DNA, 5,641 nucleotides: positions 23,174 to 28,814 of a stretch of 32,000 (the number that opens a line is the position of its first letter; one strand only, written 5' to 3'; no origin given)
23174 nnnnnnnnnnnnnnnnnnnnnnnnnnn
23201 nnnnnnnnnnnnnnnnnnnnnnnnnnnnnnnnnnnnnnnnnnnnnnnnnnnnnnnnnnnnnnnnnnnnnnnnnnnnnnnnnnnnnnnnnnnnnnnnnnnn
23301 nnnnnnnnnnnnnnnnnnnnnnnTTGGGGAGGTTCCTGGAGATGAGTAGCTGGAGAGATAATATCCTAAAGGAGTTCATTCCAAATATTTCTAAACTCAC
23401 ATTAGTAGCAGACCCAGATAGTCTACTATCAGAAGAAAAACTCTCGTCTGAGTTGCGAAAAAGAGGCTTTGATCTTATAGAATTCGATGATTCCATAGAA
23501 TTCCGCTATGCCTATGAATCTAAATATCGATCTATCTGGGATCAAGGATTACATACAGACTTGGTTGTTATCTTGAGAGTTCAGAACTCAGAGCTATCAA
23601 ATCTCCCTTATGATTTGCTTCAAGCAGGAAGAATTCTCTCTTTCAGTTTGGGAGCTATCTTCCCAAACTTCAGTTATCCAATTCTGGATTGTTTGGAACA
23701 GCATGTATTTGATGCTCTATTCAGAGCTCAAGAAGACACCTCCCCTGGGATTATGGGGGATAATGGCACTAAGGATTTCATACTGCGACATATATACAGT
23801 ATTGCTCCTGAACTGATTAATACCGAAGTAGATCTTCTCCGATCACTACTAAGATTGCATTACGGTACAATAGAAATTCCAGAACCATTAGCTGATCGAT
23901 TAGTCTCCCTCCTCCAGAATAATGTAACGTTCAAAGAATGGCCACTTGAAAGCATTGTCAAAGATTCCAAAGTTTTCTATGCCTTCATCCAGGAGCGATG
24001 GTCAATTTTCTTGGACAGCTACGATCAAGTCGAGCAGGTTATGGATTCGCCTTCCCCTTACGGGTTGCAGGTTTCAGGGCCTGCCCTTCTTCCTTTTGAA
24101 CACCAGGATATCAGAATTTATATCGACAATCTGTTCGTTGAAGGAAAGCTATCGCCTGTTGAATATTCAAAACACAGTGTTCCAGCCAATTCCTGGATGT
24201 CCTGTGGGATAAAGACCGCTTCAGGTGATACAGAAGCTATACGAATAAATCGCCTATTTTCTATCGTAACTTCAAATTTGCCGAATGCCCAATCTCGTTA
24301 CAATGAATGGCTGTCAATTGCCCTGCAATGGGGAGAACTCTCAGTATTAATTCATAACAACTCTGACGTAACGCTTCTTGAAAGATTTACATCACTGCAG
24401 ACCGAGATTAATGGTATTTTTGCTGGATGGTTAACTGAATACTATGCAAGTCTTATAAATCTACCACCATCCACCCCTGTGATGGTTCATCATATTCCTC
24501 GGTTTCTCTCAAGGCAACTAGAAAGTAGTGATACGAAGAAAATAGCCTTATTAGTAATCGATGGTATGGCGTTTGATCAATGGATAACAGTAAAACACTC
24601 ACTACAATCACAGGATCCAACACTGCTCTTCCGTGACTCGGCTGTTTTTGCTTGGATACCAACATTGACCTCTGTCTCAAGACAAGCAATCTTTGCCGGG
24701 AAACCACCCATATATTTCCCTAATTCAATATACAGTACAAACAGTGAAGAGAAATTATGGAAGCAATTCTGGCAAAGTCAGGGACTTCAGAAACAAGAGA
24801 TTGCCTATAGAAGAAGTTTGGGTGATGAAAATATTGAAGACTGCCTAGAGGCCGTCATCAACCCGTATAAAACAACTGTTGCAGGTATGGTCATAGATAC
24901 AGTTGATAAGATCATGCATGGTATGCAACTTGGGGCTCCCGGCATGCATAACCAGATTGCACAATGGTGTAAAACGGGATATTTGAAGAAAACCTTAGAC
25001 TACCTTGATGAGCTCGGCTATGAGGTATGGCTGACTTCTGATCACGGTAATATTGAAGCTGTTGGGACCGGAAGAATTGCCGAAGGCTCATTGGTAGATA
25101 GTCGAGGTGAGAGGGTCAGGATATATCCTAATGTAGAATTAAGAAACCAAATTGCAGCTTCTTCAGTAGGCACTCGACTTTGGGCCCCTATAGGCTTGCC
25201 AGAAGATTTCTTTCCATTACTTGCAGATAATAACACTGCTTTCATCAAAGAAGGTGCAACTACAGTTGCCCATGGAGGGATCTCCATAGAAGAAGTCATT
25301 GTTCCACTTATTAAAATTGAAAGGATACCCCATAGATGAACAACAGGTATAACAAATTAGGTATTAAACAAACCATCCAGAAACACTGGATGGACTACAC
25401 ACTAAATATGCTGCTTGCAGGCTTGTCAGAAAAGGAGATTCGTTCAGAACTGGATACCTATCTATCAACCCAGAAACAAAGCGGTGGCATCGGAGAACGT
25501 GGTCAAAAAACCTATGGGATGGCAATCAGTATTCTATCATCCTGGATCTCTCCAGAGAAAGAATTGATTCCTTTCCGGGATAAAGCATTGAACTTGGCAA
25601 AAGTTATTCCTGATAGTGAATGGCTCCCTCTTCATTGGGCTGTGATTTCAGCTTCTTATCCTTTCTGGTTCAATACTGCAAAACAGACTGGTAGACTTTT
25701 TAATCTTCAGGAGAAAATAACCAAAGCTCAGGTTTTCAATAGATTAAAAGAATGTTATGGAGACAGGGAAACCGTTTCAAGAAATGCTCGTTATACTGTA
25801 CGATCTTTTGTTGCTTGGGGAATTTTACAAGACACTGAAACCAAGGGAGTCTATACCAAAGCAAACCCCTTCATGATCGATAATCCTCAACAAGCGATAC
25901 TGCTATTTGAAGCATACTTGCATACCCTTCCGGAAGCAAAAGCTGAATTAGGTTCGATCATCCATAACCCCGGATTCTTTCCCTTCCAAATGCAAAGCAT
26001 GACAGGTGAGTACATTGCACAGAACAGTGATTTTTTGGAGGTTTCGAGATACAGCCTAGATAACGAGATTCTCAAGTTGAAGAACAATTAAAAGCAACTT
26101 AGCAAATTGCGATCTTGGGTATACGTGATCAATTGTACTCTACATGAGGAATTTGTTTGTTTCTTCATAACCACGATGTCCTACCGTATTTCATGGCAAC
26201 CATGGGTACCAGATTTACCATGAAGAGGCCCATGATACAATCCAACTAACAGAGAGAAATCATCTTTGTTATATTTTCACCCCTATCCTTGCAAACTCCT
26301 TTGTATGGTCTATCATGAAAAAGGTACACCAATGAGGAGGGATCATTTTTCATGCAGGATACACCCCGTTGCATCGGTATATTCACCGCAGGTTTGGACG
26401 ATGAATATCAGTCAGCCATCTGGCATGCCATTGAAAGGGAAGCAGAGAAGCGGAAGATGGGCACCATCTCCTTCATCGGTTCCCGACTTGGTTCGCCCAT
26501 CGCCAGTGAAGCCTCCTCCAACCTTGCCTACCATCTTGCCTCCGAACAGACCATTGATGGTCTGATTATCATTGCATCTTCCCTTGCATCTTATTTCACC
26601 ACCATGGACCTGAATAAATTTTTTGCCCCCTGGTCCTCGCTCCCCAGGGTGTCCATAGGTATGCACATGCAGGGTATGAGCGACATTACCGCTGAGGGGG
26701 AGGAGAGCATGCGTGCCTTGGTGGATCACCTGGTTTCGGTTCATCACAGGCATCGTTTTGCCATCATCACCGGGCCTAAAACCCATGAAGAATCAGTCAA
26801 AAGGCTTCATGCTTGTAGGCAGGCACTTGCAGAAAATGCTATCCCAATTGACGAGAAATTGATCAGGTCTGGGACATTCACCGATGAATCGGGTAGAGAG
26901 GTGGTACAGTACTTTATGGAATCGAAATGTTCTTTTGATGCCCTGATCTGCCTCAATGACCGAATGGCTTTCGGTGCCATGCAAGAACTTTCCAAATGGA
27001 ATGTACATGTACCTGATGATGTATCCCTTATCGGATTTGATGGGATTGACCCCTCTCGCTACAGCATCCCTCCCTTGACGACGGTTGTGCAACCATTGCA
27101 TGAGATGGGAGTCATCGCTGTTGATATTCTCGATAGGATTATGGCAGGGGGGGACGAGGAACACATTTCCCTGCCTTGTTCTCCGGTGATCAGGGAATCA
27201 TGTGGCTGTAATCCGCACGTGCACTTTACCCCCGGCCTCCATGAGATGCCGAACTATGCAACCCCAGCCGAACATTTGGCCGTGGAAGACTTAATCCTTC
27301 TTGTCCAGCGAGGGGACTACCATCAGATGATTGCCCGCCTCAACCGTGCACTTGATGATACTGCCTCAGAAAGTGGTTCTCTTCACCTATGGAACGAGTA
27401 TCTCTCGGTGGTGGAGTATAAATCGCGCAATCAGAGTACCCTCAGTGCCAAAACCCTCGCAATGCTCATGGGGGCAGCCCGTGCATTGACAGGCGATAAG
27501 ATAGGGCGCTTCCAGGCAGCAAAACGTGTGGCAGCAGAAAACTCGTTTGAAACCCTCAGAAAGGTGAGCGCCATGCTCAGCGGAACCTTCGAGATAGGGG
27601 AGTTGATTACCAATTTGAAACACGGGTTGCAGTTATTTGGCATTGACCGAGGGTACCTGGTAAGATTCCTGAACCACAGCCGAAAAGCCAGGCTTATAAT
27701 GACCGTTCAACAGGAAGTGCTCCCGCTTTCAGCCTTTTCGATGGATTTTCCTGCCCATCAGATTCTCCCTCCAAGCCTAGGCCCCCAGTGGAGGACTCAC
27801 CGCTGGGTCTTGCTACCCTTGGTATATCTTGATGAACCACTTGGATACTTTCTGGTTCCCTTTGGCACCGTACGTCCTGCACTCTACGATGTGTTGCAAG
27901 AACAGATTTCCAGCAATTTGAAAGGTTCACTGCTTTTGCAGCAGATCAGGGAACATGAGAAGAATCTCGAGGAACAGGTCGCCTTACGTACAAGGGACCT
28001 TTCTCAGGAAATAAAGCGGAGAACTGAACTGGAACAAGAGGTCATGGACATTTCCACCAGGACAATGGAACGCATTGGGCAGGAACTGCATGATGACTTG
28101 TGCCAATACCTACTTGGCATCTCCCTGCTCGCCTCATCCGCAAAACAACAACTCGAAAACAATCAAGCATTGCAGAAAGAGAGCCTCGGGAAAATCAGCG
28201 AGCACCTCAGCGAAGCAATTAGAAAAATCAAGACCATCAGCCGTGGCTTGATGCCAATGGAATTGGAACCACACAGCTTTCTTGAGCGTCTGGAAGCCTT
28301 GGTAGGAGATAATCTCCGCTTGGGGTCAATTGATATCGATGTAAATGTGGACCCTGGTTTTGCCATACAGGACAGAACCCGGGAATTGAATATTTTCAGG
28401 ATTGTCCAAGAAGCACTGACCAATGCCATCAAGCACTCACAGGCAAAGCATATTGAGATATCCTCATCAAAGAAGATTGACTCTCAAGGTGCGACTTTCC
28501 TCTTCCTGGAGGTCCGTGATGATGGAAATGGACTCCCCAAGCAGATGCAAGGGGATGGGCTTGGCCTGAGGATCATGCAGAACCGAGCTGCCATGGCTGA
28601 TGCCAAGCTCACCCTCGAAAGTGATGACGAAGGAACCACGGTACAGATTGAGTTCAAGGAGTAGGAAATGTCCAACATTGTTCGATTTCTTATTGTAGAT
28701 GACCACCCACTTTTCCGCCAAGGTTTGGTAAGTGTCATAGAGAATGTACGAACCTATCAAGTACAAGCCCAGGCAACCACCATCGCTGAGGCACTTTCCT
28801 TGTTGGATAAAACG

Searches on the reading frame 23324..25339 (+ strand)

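Call 3: search_protein_families(library=pfam, proteins=[window:23324-25339:+])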
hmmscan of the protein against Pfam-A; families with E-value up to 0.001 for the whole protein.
window:23324-25339:+ (671 aa): 1 family
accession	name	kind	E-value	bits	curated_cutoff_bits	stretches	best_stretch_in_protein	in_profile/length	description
PF08665.17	PglZ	-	6.5e-32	111.4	25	1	405-577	1-173/179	PglZ domain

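Call 4: search_protein_families(library=padloc, proteins=[window:23324-25339:+])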
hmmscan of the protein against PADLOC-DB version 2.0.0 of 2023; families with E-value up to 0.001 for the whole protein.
window:23324-25339:+ (671 aa): 6 families
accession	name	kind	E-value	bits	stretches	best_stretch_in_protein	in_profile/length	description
PDLC02558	PglZ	-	8.5e-295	977.3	1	7-667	1-663/666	PglZ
PDLC02556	PglZ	-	1.4e-155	517.5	1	14-667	6-639/641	PglZ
PDLC02555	PglZ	-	3.8e-32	109.6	1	9-665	4-611/613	PglZ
PDLC02565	PglZ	-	4.6e-11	39.8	1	405-662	482-729/910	PglZ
PDLC02549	PglZ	-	0.00028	17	0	359-462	318-420/726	PglZ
PDLC02561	PglZ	-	0.00045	16.4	1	398-665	457-715/840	PglZ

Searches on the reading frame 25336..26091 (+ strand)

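Call 3: search_protein_families(library=pfam, proteins=[window:25336-26091:+])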
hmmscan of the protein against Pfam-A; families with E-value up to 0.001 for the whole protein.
window:25336-26091:+ (251 aa): 0 families

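Call 4: search_protein_families(library=padloc, proteins=[window:25336-26091:+])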
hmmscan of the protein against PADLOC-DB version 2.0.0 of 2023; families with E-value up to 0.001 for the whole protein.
window:25336-26091:+ (251 aa): 2 families
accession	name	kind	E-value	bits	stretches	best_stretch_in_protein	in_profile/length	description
PDLC02444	BrxA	-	8e-86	285.5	1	1-251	1-250/251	BrxA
PDLC02437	BrxA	-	2.5e-39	133.2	1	7-245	3-233/238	BrxA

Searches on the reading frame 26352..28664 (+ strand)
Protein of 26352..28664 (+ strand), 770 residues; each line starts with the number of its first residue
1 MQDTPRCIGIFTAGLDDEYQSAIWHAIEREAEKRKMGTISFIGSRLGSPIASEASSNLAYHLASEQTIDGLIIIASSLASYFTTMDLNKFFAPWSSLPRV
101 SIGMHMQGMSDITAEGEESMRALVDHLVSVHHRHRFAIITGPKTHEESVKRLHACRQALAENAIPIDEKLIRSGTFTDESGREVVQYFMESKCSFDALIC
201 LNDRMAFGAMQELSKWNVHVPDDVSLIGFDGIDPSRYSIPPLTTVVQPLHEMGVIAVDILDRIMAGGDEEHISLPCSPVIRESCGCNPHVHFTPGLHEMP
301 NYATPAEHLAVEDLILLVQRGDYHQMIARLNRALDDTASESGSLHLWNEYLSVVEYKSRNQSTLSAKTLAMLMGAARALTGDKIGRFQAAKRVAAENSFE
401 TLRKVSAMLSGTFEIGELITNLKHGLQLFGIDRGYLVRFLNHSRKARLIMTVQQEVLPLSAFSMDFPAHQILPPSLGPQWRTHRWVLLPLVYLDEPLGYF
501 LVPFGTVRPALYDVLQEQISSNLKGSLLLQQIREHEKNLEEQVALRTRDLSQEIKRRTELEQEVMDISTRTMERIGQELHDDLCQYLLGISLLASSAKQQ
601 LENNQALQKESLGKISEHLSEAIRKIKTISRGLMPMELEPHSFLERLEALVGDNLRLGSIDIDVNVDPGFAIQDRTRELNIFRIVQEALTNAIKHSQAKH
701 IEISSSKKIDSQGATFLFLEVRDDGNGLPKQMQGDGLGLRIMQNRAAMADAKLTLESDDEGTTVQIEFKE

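Call 10: search_protein_families(library=ncbifam, proteins=[window:26352-28664:+])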
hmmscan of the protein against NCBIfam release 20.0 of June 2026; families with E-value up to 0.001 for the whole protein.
window:26352-28664:+ (770 aa): 22 families
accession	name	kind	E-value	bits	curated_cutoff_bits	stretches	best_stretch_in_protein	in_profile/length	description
NF047341.1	lactose_RbsR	equivalog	7.8e-30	104.3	382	1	5-283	61-327/331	ribose utilization transcriptional repressor RbsR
NF008269.0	PRK11041.1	equivalog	4.1e-29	101.7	436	1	16-284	78-337/342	DNA-binding transcriptional regulator CytR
NF007979.0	PRK10703.1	equivalog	1.3e-27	96.9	501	1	7-286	61-333/341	HTH-type transcriptional repressor PurR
NF007075.0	PRK09526.1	subfamily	3.7e-27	95.2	340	1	7-285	65-332/358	LacI family DNA-binding transcriptional regulator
NF052443.1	SensHisKinMctS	equivalog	7.3e-27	93.8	700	1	544-767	225-445/457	two-component system sensor histidine kinase MctS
NF007743.0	PRK10423.1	equivalog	1.1e-24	87.2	531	1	93-279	136-323/330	ribose operon transcriptional repressor RbsR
NF008184.0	PRK10935.1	equivalog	3.8e-22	78.6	553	1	561-769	355-558/565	nitrate/nitrite two-component system sensor histidine kinase NarQ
NF008002.0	PRK10727.1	equivalog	1.8e-21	76.6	557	1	126-259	170-302/341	HTH-type transcriptional regulator GalR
TIGR01481.1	ccpA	equivalog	2.3e-21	76.5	442.35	1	110-283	155-328/330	catabolite control protein A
NF008649.0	PRK11644.1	equivalog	4.4e-21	75.2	408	1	548-767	280-493/499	signal transduction histidine-protein kinase/phosphatase UhpB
NF052440.1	TransRegGNTRPSEAE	equivalog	1.1e-18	67.4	400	1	117-273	165-322/333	HTH-type transcriptional regulator GntR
NF051853.1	TransRegUriRCory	equivalog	1.9e-16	60.1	550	1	7-271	60-311/327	transcriptional regulator UriR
NF052531.1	Strep_LiaS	equivalog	2.1e-16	60.1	450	1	514-766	70-323/328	envelope stress sensor histidine kinase LiaS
NF007706.0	PRK10401.1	equivalog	2.8e-15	56.4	555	1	130-265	173-308/346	HTH-type transcriptional regulator GalS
NF047913.1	TransRegIdnR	equivalog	5.8e-15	55.4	500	1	131-266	177-311/331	DNA-binding transcriptional regulator IdnR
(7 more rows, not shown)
